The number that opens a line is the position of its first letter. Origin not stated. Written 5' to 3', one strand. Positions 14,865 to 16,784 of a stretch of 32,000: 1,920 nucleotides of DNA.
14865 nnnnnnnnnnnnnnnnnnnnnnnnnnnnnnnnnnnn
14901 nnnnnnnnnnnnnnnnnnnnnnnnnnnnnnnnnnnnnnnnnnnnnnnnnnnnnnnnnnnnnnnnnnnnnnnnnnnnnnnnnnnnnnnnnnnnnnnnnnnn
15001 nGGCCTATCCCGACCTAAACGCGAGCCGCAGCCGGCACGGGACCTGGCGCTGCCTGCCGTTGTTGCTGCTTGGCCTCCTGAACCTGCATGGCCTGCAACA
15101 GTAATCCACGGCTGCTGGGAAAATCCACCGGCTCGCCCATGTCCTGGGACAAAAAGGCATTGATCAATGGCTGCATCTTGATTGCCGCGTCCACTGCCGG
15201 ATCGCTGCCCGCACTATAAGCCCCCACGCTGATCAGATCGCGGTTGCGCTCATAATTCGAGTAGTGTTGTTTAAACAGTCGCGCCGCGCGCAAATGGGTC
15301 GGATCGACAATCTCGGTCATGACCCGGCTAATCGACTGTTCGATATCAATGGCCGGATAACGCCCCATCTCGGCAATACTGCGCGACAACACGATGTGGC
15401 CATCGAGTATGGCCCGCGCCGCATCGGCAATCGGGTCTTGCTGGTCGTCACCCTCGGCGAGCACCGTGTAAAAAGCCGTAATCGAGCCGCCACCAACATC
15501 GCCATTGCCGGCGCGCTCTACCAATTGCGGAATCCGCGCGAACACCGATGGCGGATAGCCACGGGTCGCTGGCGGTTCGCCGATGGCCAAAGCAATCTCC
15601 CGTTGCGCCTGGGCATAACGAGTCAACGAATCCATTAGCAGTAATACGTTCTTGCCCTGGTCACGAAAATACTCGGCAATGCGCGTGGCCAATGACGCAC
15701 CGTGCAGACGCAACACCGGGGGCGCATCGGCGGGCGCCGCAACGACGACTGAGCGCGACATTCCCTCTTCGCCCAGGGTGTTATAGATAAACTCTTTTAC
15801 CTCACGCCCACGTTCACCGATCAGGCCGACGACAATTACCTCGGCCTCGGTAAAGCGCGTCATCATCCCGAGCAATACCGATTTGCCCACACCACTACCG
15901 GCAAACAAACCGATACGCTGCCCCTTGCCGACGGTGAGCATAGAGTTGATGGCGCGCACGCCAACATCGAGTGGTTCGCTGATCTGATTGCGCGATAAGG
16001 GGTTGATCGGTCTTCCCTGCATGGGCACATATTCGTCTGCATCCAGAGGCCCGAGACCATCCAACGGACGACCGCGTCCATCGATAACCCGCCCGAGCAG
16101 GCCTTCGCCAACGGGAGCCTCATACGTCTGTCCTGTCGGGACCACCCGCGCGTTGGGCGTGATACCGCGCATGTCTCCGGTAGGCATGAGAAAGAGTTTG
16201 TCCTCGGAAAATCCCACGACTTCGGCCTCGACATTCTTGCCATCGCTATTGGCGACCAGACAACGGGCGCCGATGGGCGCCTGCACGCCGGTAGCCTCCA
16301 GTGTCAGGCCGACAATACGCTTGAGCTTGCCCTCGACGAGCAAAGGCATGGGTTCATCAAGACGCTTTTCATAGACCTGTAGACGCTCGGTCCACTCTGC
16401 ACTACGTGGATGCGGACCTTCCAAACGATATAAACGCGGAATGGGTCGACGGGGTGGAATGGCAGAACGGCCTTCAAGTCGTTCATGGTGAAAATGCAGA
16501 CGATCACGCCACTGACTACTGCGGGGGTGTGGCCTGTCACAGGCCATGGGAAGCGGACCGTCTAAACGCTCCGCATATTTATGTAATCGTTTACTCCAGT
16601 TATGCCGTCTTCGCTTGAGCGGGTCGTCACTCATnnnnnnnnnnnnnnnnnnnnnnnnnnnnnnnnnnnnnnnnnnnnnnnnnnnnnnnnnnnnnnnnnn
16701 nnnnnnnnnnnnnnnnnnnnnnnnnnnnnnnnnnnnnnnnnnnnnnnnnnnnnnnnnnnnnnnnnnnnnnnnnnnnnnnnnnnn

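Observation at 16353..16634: FliI carries a ~75-aa N-terminal extension containing three tandem copies of the FliH-binding helix motif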

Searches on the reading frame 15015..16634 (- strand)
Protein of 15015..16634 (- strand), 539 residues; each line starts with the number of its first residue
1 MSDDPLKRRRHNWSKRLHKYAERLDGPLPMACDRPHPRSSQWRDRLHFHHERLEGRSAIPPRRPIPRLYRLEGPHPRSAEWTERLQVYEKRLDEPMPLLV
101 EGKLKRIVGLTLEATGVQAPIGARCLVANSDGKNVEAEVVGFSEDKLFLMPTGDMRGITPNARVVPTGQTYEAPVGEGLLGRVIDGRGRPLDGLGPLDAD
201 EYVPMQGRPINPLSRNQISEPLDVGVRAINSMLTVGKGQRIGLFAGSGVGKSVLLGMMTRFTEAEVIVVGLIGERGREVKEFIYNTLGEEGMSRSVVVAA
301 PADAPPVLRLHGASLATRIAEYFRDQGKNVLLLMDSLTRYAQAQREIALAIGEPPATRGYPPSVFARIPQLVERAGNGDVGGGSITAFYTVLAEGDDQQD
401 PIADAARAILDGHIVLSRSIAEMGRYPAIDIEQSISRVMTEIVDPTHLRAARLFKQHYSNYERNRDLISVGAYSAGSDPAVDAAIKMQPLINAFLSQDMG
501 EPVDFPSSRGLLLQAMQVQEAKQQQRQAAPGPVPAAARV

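Call 4: search_protein_families(library=pfam, proteins=[window:15015-16634:-], max_evalue=0.01)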
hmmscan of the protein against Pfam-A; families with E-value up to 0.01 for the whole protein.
window:15015-16634:- (539 aa): 4 families
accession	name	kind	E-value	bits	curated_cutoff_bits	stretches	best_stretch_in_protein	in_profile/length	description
PF00006.31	ATP-synt_ab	-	8.7e-87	290.7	29.5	1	225-436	1-213/213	ATP synthase alpha/beta family, nucleotide-binding domain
PF18269.6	T3SS_ATPase_C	-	3.8e-25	88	22.7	1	443-512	1-70/72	T3SS EscN ATPase C-terminal domain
PF02874.29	ATP-synt_ab_N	-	3.4e-07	31.1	20.9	1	106-168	3-69/69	ATP synthase alpha/beta family, beta-barrel domain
PF00005.33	ABC_tran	-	0.0068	17.5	25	0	232-264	5-37/137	ABC transporter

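Call 6: find_related_loci(query=window:15015-16634:-, collection=genome_contigs, flank=3000)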
Query window:15015-16634:- (539 aa) in genome_contigs; peptide patterns used: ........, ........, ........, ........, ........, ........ (x = any residue, [..] = any of these).
600 stretches matched a pattern (row limit reached: there are more); 515 encode a relative of the query (tblastn E <= 1e-3); the best 80 are kept; 80 distinct loci.
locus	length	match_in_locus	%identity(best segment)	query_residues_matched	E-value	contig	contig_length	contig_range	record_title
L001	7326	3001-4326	74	77-518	0e+0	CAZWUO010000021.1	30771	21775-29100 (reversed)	MAG TPA_asm: uncultured Ectothiorhodospiraceae bacterium isolate SRP128015_co3_147 genome assembly, contig: NODE_1225_le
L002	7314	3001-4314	72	77-514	0e+0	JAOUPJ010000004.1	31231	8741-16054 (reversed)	MAG: Gammaproteobacteria bacterium isolate 8_1_Oct_SF_Bin47 8_1_Oct_SF_Bin47_scaffold_505_c1, whole genome shotgun seque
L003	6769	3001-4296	74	77-508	0e+0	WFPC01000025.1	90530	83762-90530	MAG: Gammaproteobacteria bacterium isolate S012_40 k151_23031, whole genome shotgun sequence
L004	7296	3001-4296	71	77-508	0e+0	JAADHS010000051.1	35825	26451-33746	MAG: Gammaproteobacteria bacterium isolate M_MetaBat.201 contig-127_1206, whole genome shotgun sequence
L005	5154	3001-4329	70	77-519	0e+0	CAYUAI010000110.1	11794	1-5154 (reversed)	MAG TPA_asm: uncultured Chromatiales bacterium isolate SRP128015_co1_174 genome assembly, contig: NODE_8604_length_11794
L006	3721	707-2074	68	50-508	0e+0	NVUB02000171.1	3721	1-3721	MAG: Ectothiorhodospiraceae bacterium isolate NORP100 NORP100_171, whole genome shotgun sequence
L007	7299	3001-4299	72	77-509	0e+0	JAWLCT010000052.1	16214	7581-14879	MAG: Gammaproteobacteria bacterium isolate 15dZY3.bin.69 NODE_3918_length_16214_cov_272.088303, whole genome shotgun seq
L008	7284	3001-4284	71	77-505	0e+0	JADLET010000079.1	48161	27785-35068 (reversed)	MAG: Gammaproteobacteria bacterium isolate SJ336 c_000000749070, whole genome shotgun sequence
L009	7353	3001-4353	66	75-533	0e+0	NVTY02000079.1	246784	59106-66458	MAG: Thiotrichaceae bacterium isolate NORP103 MHASMcontig_229651, whole genome shotgun sequence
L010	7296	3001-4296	72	77-508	0e+0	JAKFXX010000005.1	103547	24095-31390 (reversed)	MAG: Gammaproteobacteria bacterium isolate ND4_Bin_8 ND4_0000007, whole genome shotgun sequence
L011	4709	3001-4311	68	77-513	0e+0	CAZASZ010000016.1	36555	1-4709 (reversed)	MAG TPA_asm: uncultured Gammaproteobacteria bacterium isolate binchicken_co275_411 genome assembly, contig: NODE_1173_le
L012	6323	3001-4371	66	61-513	0e+0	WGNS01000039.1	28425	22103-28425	MAG: Gammaproteobacteria bacterium isolate RI_283 c_000000160639, whole genome shotgun sequence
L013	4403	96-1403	69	77-517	0e+0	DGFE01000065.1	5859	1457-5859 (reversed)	MAG TPA_asm: Competibacteraceae bacterium UBA3908 UBA3908_contig_1862, whole genome shotgun sequence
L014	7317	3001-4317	66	77-516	0e+0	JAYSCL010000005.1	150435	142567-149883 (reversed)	MAG: Enterobacterales bacterium isolate ZZ2_ZZA245_bin.24 NODE_87_length_150435_cov_14.906976, whole genome shotgun sequ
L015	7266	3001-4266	67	80-501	0e+0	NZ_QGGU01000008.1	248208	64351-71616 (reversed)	Pleionea mediterranea strain DSM 25350 Ga0215703_108, whole genome shotgun sequence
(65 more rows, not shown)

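Call 8: find_encoding_contigs(protein=window:15015-16634:-, flank=3000, max_places=6)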
Protein window:15015-16634:- (539 aa): no gene with exactly this product is on record in the collection.

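Call 9: list_cluster_members(proteins=[window:15018-16634:-, window:16630-17373:-, window:14573-15001:-])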
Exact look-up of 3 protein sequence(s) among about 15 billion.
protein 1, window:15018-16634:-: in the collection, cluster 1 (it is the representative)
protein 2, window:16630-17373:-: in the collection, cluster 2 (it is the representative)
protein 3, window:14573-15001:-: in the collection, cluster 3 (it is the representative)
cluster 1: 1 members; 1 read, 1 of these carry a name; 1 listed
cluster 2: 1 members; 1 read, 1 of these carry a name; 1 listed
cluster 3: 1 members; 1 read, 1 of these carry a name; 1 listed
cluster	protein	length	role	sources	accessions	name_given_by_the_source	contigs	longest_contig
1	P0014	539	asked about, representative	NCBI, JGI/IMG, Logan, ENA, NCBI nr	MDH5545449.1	MAG: flagellar protein export ATPase FliI [Gammaproteobacteria bacterium] | flagellar protein export ATPase FliI [Gammaproteobacteria bacterium]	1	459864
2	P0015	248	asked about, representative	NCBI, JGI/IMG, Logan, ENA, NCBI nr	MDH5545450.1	MAG: flagellar assembly protein FliH [Gammaproteobacteria bacterium] | flagellar assembly protein FliH [Gammaproteobacteria bacterium]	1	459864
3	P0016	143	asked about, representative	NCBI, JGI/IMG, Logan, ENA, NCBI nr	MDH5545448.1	MAG: flagellar export protein FliJ [Gammaproteobacteria bacterium] | flagellar export protein FliJ [Gammaproteobacteria bacterium]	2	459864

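Call 11: find_homologous_proteins(query=window:15018-16634:-, max_evalue=1e-50)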
Query window:15018-16634:- (539 aa): 8000 proteins with E <= 1e-50 among 8000 candidates; the best 120 are listed.
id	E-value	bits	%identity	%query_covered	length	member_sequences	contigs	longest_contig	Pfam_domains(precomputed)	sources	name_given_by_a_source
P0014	0.0e+0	1205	100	100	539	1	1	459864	PF18269.7,PF02874.30,PF00006.32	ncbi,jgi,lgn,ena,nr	ncbi:MAG: flagellar protein export ATPase FliI [Gammaproteobacteria bacterium]|nr:flagellar protein 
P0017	1.2e-232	792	82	83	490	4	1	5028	PF18269.7,PF00006.32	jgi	-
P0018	7.2e-217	740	75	84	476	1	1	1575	PF18269.7,PF00006.32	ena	-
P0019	3.2e-213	728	74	83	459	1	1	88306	PF18269.7,PF00006.32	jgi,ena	-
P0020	7.2e-213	727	-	-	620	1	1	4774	PF18269.7,PF00006.32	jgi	-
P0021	6.5e-212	723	73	83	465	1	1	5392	PF18269.7,PF00006.32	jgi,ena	-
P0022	3.8e-211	721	74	83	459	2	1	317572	PF18269.7,PF00006.32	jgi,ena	-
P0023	7.2e-211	720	74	84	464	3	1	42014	PF18269.7,PF00006.32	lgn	-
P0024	7.5e-211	720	74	82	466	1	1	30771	PF18269.7,PF00006.32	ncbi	-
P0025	2.1e-210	718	75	83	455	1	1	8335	PF18269.7,PF00006.32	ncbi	-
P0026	3.8e-210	718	74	82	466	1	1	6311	PF18269.7,PF00006.32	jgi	-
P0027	1.4e-209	716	75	82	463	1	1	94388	PF18269.7,PF00006.32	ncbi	ncbi:MAG: flagellar protein export ATPase FliI [Pseudomonadota bacterium]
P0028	5.3e-209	714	75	81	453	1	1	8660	PF18269.7,PF00006.32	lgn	-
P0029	6.3e-209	714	72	84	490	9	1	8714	PF18269.7,PF00006.32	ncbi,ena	-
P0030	8.1e-209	713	73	84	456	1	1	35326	PF18269.7,PF00006.32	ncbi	-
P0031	1.8e-208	712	74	82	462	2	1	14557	PF18269.7,PF00006.32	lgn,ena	-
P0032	2.3e-208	712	73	83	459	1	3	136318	PF18269.7,PF00006.32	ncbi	-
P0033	2.7e-208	711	73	82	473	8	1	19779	PF18269.7,PF00006.32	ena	-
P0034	5.9e-208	710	74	82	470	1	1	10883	PF18269.7,PF00006.32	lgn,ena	-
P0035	6.2e-208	710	75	81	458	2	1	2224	PF18269.7,PF02874.30,PF00006.32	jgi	jgi:flagellum-specific ATP synthase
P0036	2.1e-207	709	73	82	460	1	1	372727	PF18269.7,PF00006.32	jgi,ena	-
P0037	2.3e-207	708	74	80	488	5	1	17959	PF18269.7,PF00006.32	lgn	-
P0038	7.8e-207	707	74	80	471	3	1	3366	PF18269.7,PF00006.32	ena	-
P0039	8.2e-207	707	72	85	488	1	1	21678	PF18269.7,PF00006.32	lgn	-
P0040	8.7e-207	706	73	80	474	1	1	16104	PF18269.7,PF00006.32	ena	-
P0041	1.5e-206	706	73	84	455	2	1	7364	PF18269.7,PF00006.32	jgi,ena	-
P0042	1.9e-206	705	75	80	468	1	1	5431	PF18269.7,PF00006.32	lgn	-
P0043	2.6e-206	705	72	84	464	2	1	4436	PF18269.7,PF00006.32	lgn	-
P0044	5.1e-206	704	75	80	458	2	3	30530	PF18269.7,PF00006.32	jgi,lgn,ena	-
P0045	6.1e-206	704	73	82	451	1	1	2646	PF18269.7,PF00006.32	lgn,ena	-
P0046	6.3e-206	704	73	82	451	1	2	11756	PF18269.7,PF00006.32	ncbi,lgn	-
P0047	8.8e-206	703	74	80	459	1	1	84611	PF18269.7,PF00006.32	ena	-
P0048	2.1e-205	702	71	83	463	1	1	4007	PF18269.7,PF00006.32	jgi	jgi:flagellum-specific ATP synthase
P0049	2.5e-205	702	74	80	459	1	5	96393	PF18269.7,PF00006.32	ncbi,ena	-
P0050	3.5e-205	701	75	80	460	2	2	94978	PF18269.7,PF00006.32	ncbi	-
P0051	4.2e-205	701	74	80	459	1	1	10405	PF18269.7,PF00006.32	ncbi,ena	-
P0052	4.8e-205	701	73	82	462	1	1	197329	PF18269.7,PF00006.32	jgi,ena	-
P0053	7.9e-205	700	74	80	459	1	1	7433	PF18269.7,PF00006.32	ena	-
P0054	8.3e-205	700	72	83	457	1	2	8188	PF18269.7,PF00006.32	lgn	-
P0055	1.4e-204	699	73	82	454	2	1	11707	PF18269.7,PF00006.32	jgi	-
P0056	2.5e-204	698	71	85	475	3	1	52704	PF18269.7,PF00006.32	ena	-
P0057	4.3e-204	698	72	83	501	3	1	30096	PF18269.7,PF00006.32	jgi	-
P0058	6.3e-204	697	72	82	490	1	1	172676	PF18269.7,PF00006.32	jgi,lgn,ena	-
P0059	6.7e-204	697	71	83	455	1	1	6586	PF18269.7,PF00006.32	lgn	-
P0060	7.6e-204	697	71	83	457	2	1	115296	PF18269.7,PF00006.32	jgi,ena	-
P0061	2.9e-203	695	71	83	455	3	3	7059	PF18269.7,PF00006.32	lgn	-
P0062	4.8e-203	694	74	81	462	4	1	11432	PF18269.7,PF00006.32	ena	-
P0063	7.7e-203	693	72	82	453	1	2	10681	PF18269.7,PF00006.32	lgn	-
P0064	8.9e-203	693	73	80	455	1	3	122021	PF18269.7,PF00006.32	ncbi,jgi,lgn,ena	jgi:flagellar protein export ATPase FliI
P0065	9.2e-203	693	74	80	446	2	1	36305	PF18269.7,PF00006.32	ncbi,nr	ncbi:MAG: flagellar protein export ATPase FliI [Gammaproteobacteria bacterium]|nr:flagellar protein 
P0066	1.0e-202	693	73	82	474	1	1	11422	PF18269.7,PF00006.32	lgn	-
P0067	1.3e-202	693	73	82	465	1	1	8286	PF18269.7,PF00006.32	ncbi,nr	ncbi:MAG: flagellar protein export ATPase FliI [Gammaproteobacteria bacterium RBG_16_57_12]|nr:MAG: 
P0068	2.1e-202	692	72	82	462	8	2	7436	PF18269.7,PF00006.32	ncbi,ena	-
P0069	2.5e-202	692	73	80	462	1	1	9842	PF18269.7,PF00006.32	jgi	-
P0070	4.3e-202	691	72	83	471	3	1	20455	PF18269.7,PF00006.32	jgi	-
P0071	5.9e-202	691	71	82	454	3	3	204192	PF18269.7,PF00006.32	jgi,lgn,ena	-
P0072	6.3e-202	690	72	82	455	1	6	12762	PF18269.7,PF00006.32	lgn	-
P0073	1.0e-201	690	70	86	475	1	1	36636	PF18269.7,PF00006.32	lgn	-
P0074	1.2e-201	690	74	81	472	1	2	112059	PF18269.7,PF00006.32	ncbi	-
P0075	1.4e-201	689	72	79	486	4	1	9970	PF18269.7,PF00006.32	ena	-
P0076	1.5e-201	689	71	82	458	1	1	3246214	PF18269.7,PF00006.32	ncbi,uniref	ncbi:flagellar protein export ATPase FliI [Sulfurivermis fontis]|uniref:flagellar protein export ATP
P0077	1.6e-201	689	73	80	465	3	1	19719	PF18269.7,PF00006.32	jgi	-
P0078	1.6e-201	689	72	82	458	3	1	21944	PF18269.7,PF00006.32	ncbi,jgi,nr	ncbi:MAG: flagellar protein export ATPase FliI [Gammaproteobacteria bacterium]|nr:flagellar protein 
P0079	1.6e-201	689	71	82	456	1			PF18269.7,PF00006.32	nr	nr:flagellar protein export ATPase FliI [Sulfurivermis fontis]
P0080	1.8e-201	689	73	80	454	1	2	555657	PF18269.7,PF00006.32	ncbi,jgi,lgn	-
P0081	2.3e-201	689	70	84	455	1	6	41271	PF18269.7,PF00006.32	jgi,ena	jgi:flagellum-specific ATP synthase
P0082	2.5e-201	688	72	82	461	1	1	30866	PF18269.7,PF00006.32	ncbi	-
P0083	2.6e-201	688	71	82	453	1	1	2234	PF18269.7,PF00006.32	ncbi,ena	-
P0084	2.8e-201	688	72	80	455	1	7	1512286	PF18269.7,PF00006.32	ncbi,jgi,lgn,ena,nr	ncbi:MAG: flagellum-specific ATP synthase FliI [Gammaproteobacteria bacterium HGW-Gammaproteobacteri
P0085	3.6e-201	688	71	82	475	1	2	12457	PF18269.7,PF00006.32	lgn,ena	-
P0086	3.9e-201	688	69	84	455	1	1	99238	PF18269.7,PF00006.32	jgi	jgi:flagellum-specific ATP synthase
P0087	5.1e-201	687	72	80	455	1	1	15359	PF18269.7,PF00006.32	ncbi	ncbi:MAG: flagellar protein export ATPase FliI [Thiohalomonadaceae bacterium]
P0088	5.3e-201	687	71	85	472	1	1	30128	PF18269.7,PF00006.32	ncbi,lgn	-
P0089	5.8e-201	687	73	80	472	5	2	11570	PF18269.7,PF00006.32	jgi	-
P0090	9.2e-201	687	71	82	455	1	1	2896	PF18269.7,PF00006.32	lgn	-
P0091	9.8e-201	686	72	81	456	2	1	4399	PF18269.7,PF00006.32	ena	-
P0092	1.0e-200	686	70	85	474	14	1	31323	PF18269.7,PF00006.32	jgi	-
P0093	1.2e-200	686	70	83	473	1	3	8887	PF18269.7,PF00006.32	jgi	jgi:flagellum-specific ATP synthase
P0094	1.3e-200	686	72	80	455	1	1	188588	PF18269.7,PF00006.32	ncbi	-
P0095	1.7e-200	686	70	84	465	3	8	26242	PF18269.7,PF00006.32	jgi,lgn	-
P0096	2.4e-200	685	71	82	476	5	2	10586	PF18269.7,PF00006.32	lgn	-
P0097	3.1e-200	685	71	82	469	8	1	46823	PF18269.7,PF00006.32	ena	-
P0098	5.2e-200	684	73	80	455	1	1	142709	PF18269.7,PF00006.32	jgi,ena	-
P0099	9.0e-200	683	72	80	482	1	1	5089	PF18269.7,PF00006.32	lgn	-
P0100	9.2e-200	683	70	83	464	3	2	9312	PF18269.7,PF00006.32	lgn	-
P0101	1.1e-199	683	72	80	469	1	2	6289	PF18269.7,PF00006.32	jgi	jgi:flagellum-specific ATP synthase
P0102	1.5e-199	683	72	80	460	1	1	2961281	PF18269.7,PF00006.32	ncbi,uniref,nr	ncbi:flagellar protein export ATPase FliI [Thiohalobacter sp. IOR34]|uniref:flagellar protein export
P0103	1.7e-199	682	71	82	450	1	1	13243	PF18269.7,PF00006.32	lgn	-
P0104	1.7e-199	682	71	84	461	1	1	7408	PF18269.7,PF00006.32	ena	-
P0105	2.0e-199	682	72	79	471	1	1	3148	PF18269.7,PF00006.32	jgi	jgi:flagellum-specific ATP synthase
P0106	2.1e-199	682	71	82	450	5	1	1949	PF18269.7,PF00006.32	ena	-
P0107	2.1e-199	682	69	83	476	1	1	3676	PF18269.7,PF00006.32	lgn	-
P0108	2.5e-199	682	69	83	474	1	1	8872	PF18269.7,PF00006.32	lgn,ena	-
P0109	2.6e-199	682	71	82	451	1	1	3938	PF18269.7,PF00006.32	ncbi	-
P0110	3.2e-199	681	69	82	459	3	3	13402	PF18269.7,PF00006.32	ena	-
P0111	3.3e-199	681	69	83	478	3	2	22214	PF18269.7,PF00006.32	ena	-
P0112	3.8e-199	681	68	86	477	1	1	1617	PF18269.7,PF00006.32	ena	-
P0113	4.8e-199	681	68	86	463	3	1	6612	PF18269.7,PF00006.32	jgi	jgi:flagellum-specific ATP synthase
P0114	5.1e-199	681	72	81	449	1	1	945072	PF18269.7,PF00006.32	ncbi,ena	-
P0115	5.8e-199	681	70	82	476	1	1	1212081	PF18269.7,PF00006.32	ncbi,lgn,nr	ncbi:MAG: flagellar protein export ATPase FliI [Gammaproteobacteria bacterium]|nr:flagellar protein 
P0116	8.8e-199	680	71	82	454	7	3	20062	PF18269.7,PF00006.32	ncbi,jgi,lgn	ncbi:MAG: flagellar protein export ATPase FliI [Gammaproteobacteria bacterium]|jgi:flagellum-specifi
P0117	8.8e-199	680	72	81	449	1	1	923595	PF18269.7,PF00006.32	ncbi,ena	-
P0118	1.1e-198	680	72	82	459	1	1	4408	PF18269.7,PF00006.32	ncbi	-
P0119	1.5e-198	679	72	81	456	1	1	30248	PF18269.7,PF00006.32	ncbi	-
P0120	1.6e-198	679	68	84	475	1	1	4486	PF18269.7,PF00006.32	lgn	-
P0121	1.6e-198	679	69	86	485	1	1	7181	PF18269.7,PF00006.32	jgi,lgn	jgi:flagellum-specific ATP synthase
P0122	1.8e-198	679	71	79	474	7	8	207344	PF18269.7,PF00006.32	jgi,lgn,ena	jgi:flagellum-specific ATP synthase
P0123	2.2e-198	679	71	81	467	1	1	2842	PF18269.7,PF00006.32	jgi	-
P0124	2.3e-198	679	71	80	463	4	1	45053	PF18269.7,PF00006.32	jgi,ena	-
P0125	2.5e-198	679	69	84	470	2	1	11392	PF18269.7,PF00006.32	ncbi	-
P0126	2.9e-198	678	71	82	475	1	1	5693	PF18269.7,PF00006.32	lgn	-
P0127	3.0e-198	678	72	80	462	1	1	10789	PF18269.7,PF00006.32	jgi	jgi:flagellum-specific ATP synthase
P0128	3.4e-198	678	72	81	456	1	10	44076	PF18269.7,PF00006.32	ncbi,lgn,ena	-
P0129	3.8e-198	678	71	81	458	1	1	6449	PF18269.7,PF00006.32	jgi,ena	-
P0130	3.8e-198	678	73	79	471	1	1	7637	PF18269.7,PF00006.32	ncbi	-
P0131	4.0e-198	678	70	83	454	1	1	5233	PF18269.7,PF00006.32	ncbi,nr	ncbi:MAG TPA: flagellar protein export ATPase FliI [Gammaproteobacteria bacterium]|nr:flagellar prot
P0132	4.1e-198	678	70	84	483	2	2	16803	PF18269.7,PF00006.32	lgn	-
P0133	4.2e-198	678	70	83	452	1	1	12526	PF18269.7,PF00006.32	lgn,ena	-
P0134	4.3e-198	678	73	77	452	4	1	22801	PF18269.7,PF00006.32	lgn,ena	-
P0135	5.0e-198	678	71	81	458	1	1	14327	PF18269.7,PF00006.32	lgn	-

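Call 22: find_encoding_contigs(protein=P0017, flank=3000, max_places=3)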
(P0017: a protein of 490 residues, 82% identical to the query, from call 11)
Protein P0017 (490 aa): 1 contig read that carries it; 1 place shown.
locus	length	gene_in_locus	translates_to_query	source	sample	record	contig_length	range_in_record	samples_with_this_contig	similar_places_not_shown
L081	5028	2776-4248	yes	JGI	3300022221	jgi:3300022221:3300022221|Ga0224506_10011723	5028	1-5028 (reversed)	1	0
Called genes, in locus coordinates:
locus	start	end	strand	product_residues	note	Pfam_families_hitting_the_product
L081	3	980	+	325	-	PF08345:YscJ_FliF_C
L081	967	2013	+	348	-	PF14842:FliG_N, PF03448:MgtE_N (faint), PF14841:FliG_M, PF01706:FliG_C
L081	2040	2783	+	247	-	PF02108:FliH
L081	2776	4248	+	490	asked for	PF00006:ATP-synt_ab, PF18269:T3SS_ATPase_C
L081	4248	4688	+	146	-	PF02050:FliJ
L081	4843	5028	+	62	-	?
